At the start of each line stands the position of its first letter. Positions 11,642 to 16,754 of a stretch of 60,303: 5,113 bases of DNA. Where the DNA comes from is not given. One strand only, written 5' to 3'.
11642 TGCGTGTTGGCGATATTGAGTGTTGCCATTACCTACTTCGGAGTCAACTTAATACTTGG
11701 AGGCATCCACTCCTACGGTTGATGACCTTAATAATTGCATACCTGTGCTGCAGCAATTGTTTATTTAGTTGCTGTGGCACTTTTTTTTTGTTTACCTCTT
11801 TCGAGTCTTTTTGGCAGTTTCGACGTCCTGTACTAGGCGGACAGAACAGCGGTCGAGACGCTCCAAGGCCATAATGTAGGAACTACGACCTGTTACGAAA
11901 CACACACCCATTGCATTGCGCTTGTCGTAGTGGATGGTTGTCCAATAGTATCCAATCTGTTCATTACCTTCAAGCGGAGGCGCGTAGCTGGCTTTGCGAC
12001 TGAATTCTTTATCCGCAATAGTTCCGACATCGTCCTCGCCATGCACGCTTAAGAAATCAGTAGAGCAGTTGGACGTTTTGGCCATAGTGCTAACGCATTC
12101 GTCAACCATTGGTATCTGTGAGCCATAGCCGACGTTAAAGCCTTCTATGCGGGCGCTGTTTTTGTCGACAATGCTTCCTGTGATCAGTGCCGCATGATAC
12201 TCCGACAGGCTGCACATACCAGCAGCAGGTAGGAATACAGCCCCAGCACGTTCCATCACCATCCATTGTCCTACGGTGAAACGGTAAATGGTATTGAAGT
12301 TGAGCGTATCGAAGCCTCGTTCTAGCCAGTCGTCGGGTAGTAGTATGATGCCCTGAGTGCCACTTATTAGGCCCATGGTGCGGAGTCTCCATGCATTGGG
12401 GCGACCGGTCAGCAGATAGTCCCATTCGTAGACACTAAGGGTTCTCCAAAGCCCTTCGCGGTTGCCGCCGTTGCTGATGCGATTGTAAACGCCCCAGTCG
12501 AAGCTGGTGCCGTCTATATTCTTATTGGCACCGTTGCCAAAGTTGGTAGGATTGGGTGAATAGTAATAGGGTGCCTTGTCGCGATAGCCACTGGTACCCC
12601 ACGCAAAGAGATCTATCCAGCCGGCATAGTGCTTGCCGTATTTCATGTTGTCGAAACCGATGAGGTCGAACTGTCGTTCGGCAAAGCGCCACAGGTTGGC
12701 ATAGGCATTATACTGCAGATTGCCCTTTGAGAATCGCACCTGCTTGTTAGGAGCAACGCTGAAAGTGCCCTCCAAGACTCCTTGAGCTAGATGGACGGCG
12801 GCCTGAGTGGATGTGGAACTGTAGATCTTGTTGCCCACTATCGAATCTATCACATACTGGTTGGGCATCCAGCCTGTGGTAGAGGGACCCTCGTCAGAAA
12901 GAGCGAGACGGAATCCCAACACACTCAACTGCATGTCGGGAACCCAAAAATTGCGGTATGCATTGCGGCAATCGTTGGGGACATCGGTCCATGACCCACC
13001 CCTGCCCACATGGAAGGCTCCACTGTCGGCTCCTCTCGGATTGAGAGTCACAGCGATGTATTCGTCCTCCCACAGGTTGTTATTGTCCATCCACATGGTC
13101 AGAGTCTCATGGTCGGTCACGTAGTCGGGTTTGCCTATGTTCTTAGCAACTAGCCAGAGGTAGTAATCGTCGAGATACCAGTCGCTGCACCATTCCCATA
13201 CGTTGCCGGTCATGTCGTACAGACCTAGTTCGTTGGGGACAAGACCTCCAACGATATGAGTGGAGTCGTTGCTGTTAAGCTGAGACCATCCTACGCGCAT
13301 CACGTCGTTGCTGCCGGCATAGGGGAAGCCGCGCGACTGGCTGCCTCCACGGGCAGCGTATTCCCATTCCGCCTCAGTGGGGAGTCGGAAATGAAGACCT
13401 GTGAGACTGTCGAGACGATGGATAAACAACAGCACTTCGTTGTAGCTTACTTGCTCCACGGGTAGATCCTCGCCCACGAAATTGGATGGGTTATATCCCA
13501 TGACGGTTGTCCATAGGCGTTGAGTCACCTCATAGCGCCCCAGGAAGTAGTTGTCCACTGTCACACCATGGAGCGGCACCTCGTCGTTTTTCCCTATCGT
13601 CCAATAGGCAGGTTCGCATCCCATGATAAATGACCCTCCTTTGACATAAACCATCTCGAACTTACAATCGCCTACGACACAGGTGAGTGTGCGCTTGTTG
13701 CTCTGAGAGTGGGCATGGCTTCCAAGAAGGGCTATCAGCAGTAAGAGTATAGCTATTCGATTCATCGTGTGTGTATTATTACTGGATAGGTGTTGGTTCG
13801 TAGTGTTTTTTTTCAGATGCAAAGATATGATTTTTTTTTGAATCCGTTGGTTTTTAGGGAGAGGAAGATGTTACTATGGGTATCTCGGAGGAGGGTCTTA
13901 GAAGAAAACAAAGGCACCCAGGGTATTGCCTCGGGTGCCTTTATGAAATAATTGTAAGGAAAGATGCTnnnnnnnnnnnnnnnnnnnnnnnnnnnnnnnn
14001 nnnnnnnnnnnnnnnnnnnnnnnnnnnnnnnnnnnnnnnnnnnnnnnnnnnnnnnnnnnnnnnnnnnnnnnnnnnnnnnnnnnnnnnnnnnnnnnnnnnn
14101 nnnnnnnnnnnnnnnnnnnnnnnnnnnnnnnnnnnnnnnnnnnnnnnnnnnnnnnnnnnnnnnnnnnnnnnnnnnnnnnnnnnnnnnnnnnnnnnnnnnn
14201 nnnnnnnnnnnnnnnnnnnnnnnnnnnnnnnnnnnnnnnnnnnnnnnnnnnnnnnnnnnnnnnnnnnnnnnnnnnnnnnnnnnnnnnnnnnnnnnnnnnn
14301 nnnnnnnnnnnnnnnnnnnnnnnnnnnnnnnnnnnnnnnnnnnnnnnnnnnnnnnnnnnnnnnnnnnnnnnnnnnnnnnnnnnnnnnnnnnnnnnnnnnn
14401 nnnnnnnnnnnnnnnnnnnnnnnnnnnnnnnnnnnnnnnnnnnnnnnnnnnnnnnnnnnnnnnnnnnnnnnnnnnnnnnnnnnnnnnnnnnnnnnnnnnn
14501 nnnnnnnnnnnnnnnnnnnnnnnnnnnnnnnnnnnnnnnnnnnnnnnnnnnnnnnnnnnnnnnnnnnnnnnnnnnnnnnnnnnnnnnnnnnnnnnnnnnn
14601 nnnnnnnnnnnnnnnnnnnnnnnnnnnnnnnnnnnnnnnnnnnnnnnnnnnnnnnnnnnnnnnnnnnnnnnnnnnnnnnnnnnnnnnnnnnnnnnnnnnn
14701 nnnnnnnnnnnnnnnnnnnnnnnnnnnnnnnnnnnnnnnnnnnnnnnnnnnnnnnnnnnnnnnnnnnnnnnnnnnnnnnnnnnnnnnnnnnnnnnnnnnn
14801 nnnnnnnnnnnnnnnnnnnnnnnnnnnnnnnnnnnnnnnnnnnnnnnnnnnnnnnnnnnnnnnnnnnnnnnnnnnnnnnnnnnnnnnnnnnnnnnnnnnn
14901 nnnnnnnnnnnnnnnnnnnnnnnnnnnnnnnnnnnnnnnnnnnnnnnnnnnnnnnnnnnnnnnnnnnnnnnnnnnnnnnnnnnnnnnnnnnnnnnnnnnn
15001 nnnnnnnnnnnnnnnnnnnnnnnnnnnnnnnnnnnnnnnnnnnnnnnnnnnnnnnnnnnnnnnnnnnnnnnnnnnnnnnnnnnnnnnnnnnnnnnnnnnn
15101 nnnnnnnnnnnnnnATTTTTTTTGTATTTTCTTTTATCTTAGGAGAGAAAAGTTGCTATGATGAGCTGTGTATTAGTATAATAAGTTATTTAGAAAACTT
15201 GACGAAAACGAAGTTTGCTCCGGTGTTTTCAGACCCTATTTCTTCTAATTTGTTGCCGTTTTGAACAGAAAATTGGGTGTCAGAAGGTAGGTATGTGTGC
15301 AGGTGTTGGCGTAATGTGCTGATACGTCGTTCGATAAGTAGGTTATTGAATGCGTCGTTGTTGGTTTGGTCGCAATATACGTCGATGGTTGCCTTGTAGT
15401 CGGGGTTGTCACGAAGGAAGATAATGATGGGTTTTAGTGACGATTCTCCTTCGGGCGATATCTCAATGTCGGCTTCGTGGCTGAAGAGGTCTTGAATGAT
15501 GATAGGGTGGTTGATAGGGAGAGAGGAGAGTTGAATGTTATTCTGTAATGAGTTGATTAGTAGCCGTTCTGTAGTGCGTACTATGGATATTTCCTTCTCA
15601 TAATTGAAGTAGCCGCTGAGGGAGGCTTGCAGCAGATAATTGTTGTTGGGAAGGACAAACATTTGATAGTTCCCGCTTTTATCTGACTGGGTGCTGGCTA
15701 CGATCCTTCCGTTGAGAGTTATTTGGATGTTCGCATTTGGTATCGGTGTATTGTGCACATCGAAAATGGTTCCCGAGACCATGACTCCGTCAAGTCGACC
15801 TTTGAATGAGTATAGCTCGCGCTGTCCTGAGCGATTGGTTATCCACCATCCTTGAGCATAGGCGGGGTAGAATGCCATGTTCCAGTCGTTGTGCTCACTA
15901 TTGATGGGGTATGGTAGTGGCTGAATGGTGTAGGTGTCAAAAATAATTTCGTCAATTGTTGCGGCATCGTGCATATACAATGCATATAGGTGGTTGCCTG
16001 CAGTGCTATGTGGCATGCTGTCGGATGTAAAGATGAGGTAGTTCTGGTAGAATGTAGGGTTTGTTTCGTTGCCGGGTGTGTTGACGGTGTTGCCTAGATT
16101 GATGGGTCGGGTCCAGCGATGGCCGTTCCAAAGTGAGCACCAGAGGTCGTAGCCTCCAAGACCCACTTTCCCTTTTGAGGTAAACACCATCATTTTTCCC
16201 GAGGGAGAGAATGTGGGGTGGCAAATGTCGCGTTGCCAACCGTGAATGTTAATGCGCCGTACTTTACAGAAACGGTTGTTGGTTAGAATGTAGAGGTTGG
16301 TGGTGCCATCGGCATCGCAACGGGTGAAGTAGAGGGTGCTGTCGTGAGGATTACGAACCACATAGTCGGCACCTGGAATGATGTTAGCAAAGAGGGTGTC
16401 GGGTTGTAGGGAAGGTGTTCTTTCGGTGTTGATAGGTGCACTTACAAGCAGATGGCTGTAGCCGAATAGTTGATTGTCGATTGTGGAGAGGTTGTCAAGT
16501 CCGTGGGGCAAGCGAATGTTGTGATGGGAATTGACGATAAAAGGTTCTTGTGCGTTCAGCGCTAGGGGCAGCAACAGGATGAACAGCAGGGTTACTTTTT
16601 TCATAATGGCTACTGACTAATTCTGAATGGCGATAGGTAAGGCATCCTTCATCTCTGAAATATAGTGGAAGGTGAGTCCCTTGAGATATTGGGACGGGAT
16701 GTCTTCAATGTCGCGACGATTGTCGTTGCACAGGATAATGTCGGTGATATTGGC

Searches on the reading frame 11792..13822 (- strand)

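Call 65: search_protein_families(library=pfam, proteins=[window:11792-13822:-], max_evalue=0.00001)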
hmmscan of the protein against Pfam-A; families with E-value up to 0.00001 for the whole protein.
window:11792-13822:- (676 aa): 1 family
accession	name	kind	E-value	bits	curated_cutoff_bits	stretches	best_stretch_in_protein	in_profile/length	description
PF03781.23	FGE-sulfatase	-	2.6e-39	135.9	23.3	1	56-307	4-254/255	Sulfatase-modifying factor enzyme 1-like domain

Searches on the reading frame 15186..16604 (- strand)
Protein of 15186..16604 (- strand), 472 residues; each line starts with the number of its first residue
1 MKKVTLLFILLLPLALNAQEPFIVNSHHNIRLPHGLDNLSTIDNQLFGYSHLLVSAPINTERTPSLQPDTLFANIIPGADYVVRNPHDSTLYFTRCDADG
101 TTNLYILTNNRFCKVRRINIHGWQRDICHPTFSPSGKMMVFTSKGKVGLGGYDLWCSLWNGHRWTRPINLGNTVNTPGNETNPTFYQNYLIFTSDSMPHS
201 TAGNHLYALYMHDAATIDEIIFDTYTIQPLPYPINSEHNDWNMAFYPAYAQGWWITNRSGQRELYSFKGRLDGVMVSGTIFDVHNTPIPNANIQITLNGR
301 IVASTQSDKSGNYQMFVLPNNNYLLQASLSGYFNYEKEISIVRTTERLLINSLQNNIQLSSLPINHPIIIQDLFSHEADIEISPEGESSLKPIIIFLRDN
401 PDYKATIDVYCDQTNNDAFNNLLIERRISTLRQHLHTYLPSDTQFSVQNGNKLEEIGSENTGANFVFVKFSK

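Call 65: search_protein_families(library=pfam, proteins=[window:15186-16604:-], max_evalue=0.00001)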
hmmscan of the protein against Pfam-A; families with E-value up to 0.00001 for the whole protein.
window:15186-16604:- (472 aa): 3 families
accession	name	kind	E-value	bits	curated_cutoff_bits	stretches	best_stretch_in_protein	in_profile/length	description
PF13620.12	CarboxypepD_reg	-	2.9e-11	44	32.3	1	276-342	2-70/82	Carboxypeptidase regulatory-like domain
PF13715.12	CarbopepD_reg_2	-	2.5e-10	40.7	32.2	1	276-358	1-82/88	CarboxypepD_reg-like domain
PF07676.18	PD40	-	3.5e-08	33.6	20.9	0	130-155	14-37/38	WD40-like Beta Propeller Repeat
